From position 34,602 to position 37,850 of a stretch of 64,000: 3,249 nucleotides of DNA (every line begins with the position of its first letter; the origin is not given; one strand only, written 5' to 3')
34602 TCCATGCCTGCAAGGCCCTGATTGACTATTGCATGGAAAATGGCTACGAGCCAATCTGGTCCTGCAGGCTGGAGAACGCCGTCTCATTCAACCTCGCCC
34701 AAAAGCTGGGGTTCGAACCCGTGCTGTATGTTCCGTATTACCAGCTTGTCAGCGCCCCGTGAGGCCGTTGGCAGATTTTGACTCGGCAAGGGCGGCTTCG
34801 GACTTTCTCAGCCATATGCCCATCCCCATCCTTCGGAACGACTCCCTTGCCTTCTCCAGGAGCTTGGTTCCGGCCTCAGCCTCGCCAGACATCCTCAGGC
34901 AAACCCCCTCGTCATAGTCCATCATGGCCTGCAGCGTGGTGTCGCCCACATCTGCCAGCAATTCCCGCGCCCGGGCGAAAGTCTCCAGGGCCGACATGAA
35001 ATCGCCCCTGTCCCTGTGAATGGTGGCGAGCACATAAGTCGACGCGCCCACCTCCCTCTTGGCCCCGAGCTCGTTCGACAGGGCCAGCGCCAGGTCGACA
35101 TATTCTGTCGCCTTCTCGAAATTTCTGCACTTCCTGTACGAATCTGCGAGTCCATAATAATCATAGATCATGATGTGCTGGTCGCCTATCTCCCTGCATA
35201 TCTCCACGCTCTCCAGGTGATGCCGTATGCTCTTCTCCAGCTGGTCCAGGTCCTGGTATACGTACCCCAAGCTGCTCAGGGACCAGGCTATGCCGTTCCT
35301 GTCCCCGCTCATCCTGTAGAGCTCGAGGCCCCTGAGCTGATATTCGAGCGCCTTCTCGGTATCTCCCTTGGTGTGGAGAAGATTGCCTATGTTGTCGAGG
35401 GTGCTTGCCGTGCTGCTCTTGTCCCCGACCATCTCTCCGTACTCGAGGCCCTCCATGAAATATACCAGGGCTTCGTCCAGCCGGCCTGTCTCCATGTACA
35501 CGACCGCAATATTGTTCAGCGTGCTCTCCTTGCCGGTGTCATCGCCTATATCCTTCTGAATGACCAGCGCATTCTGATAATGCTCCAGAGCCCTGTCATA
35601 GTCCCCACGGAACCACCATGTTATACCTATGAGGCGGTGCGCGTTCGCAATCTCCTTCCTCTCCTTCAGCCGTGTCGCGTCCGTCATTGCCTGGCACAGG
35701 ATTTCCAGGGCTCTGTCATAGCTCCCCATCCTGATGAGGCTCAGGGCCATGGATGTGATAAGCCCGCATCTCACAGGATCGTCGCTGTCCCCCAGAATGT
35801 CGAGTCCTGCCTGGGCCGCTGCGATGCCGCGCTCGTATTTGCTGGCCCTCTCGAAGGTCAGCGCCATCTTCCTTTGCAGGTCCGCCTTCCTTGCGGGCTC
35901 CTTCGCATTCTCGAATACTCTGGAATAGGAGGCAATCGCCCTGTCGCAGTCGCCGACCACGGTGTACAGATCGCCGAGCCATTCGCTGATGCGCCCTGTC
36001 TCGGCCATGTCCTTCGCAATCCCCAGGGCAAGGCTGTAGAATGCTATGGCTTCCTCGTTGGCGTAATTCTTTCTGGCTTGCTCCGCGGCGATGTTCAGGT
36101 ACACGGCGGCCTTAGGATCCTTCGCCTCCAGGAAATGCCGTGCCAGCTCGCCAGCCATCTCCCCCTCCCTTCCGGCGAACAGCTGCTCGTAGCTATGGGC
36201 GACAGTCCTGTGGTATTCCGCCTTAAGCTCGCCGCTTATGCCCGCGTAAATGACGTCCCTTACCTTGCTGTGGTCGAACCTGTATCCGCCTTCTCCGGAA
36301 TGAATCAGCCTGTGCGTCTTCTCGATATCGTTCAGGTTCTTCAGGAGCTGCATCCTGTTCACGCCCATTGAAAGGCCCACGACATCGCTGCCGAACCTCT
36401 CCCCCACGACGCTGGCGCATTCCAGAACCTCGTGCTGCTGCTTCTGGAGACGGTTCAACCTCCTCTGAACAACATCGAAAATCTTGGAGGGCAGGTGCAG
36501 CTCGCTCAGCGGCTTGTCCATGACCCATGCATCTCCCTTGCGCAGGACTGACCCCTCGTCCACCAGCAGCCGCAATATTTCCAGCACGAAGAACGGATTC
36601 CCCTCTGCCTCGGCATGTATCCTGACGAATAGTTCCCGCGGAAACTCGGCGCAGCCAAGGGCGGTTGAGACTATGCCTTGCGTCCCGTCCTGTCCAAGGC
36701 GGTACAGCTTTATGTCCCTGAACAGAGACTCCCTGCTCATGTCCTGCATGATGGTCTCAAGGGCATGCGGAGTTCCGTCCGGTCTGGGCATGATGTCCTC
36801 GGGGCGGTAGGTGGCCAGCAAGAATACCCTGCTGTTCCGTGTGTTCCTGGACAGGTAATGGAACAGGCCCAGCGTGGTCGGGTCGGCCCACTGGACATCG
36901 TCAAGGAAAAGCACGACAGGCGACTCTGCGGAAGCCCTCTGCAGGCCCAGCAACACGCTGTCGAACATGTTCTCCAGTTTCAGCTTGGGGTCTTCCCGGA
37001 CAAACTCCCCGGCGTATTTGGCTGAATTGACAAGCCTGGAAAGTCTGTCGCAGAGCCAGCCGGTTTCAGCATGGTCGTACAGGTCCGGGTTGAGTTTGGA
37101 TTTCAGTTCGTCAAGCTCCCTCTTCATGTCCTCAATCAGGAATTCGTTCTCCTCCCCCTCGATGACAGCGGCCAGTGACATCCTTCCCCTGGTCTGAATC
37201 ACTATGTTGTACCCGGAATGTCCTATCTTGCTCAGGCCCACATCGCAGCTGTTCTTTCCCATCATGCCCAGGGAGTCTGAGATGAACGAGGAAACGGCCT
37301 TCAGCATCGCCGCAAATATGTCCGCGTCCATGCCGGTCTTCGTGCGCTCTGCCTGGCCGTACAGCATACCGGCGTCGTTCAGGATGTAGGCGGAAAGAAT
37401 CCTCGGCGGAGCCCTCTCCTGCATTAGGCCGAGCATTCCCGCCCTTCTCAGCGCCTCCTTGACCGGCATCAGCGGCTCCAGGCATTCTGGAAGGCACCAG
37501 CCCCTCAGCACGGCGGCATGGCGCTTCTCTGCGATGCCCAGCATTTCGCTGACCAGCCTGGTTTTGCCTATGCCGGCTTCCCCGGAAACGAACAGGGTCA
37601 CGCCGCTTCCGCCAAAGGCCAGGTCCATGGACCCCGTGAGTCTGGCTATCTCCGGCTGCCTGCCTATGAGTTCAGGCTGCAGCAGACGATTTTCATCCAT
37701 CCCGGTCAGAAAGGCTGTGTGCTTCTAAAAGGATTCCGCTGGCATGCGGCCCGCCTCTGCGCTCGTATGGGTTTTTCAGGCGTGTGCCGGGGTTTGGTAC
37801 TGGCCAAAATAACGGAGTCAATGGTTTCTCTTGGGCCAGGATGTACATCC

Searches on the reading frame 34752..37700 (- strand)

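Call 8: search_protein_families(library=pfam, proteins=[window:34752-37700:-], max_evalue=0.001)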
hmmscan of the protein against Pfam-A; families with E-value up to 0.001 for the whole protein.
window:34752-37700:- (983 aa): 17 families
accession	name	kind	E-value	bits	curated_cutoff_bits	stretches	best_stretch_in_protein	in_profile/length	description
PF13424.12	TPR_12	-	8.8e-39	132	30.1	4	726-796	4-76/77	Tetratricopeptide repeat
PF00515.34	TPR_1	-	1e-23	82.6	27.8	0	727-753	3-29/34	Tetratricopeptide repeat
PF13374.12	TPR_10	-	2.3e-22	78.7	27.5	2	726-753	3-30/42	Tetratricopeptide repeat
PF13191.12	AAA_16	-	1.5e-21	78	32.6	2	10-103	1-92/167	AAA ATPase domain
PF17874.7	TPR_MalT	-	4.2e-18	66.2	45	2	767-916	42-192/336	MalT-like TPR region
PF07719.23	TPR_2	-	4.8e-17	61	27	0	685-716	1-32/34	Tetratricopeptide repeat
PF13181.12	TPR_8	-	2.2e-15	55.8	25.7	0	727-753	3-29/34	Tetratricopeptide repeat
PF13176.12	TPR_7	-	6.6e-14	51.2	27.9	0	698-720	12-34/36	Tetratricopeptide repeat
PF10602.15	RPN7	-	9.6e-13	48.6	29.6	1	572-688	39-152/174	26S proteasome subunit RPN7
PF13432.12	TPR_16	-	6.3e-08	33.4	32.7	0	651-712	3-58/65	Tetratricopeptide repeat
PF13428.12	TPR_14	-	2e-06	28.4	23.5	0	889-917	5-33/44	Tetratricopeptide repeat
PF14938.12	SNAP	-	8.8e-06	25.8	25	0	852-961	42-151/282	Soluble NSF attachment protein, SNAP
PF13414.12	TPR_11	-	9.1e-06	25.7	26.8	0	698-717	7-26/42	TPR repeat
PF07721.20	TPR_4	-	2.3e-05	25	27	0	692-708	8-24/26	Tetratricopeptide repeat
PF24885.1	TPR_NPHP3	-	0.00016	21.6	100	0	760-873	94-211/239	Nephrocystin-3 TPR domain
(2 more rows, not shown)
